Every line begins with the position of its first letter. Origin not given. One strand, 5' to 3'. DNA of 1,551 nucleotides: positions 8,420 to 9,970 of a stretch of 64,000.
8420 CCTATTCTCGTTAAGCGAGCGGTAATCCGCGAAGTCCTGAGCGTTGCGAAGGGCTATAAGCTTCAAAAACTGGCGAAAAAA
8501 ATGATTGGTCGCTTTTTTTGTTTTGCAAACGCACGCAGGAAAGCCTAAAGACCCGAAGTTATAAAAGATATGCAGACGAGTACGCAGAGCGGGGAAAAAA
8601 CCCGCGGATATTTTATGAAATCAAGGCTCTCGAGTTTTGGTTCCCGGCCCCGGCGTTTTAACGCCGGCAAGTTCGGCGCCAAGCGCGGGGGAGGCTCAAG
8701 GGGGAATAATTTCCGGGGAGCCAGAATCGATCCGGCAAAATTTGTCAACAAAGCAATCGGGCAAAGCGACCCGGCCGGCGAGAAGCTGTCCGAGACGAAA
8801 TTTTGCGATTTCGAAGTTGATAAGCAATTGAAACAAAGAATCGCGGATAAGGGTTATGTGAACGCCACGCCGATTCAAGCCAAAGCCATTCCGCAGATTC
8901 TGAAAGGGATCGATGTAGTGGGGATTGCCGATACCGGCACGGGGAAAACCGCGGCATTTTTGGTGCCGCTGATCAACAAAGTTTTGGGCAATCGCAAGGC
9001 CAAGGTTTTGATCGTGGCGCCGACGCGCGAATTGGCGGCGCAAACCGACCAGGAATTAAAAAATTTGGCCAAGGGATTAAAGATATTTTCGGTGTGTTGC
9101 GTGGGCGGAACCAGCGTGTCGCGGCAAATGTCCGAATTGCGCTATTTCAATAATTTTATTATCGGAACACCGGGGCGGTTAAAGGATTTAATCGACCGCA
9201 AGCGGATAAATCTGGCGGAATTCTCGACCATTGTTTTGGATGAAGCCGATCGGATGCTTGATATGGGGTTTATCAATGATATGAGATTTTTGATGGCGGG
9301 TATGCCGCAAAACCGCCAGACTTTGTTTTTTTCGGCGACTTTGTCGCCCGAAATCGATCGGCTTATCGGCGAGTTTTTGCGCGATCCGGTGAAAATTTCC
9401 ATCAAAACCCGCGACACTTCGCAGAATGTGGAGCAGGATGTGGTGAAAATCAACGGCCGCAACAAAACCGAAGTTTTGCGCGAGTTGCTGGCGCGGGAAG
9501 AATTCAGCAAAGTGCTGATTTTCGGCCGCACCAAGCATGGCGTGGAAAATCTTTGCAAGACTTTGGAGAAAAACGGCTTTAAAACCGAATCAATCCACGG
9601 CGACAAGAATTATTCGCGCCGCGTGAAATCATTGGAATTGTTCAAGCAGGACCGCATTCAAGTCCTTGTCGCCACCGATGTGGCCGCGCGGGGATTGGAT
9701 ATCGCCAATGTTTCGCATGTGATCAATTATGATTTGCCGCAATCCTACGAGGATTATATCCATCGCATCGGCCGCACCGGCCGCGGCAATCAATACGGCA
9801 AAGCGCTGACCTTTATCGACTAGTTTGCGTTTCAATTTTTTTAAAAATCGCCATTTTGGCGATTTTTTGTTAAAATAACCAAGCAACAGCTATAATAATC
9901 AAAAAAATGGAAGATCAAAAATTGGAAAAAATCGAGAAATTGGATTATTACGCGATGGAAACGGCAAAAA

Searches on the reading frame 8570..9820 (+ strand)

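Call 39: search_protein_families(library=ncbifam, proteins=[window:8570-9820:+], max_evalue=1e-10)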
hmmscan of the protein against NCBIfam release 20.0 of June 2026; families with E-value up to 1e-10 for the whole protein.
window:8570-9820:+ (417 aa): 18 families
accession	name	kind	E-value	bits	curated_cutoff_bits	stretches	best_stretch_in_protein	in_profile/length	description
NF053631.1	RNA_helic_CshA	equivalog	3.1e-121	405.3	646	1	78-416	1-341/434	degradosome RNA helicase CshA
NF007882.0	PRK10590.1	equivalog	8.3e-104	348.1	743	1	84-415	9-348/456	ATP-dependent RNA helicase RhlE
NF008744.0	PRK11776.1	equivalog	1.7e-102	343.4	524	1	75-416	3-346/460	ATP-dependent RNA helicase DbpA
NF053711.1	RNA_heli_RhlE1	exception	8.3e-102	341.1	750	1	83-415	8-347/434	RNA helicase RhlE1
NF053710.1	RNA_heli_RhlE2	exception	3e-99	333.2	925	1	84-415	9-352/635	RNA helicase RhlE2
NF053636.1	DDHlcsCsdAPsy1082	equivalog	1.8e-91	307.3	890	1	76-414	3-345/512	DEAD/DEAH box helicase CsdA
NF003419.0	PRK04837.1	equivalog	9.3e-91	304.7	588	1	71-415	4-359/424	ATP-dependent RNA helicase RhlB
NF008642.0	PRK11634.1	equivalog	1.3e-90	304.6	989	1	75-417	5-350/628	DEAD/DEAH family ATP-dependent RNA helicase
NF008394.0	PRK11192.1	equivalog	5.6e-90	302.3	507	1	76-416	3-351/441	ATP-dependent RNA helicase SrmB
NF002340.1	PRK01297.1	equivalog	5.6e-87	291.9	564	1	76-416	1-353/372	ATP-dependent RNA helicase RhlB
NF003390.0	PRK04537.1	equivalog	6.1e-77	260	732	1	73-415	6-360/572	ATP-dependent RNA helicase RhlB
NF010337.0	PRK13766.1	equivalog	2.2e-27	95.5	610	1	297-411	351-472/781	Hef nuclease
TIGR01389.1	recQ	equivalog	1.8e-21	76.2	640.2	1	95-414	10-326/591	DNA helicase RecQ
TIGR00614.1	recQ_fam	subfamily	5.5e-18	65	219.8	1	95-415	8-329/470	RecQ family ATP-dependent DNA helicase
TIGR04121.1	DEXH_lig_assoc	equivalog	2.2e-15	55.5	850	1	88-404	4-344/804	ligase-associated DNA damage response DEXH box helicase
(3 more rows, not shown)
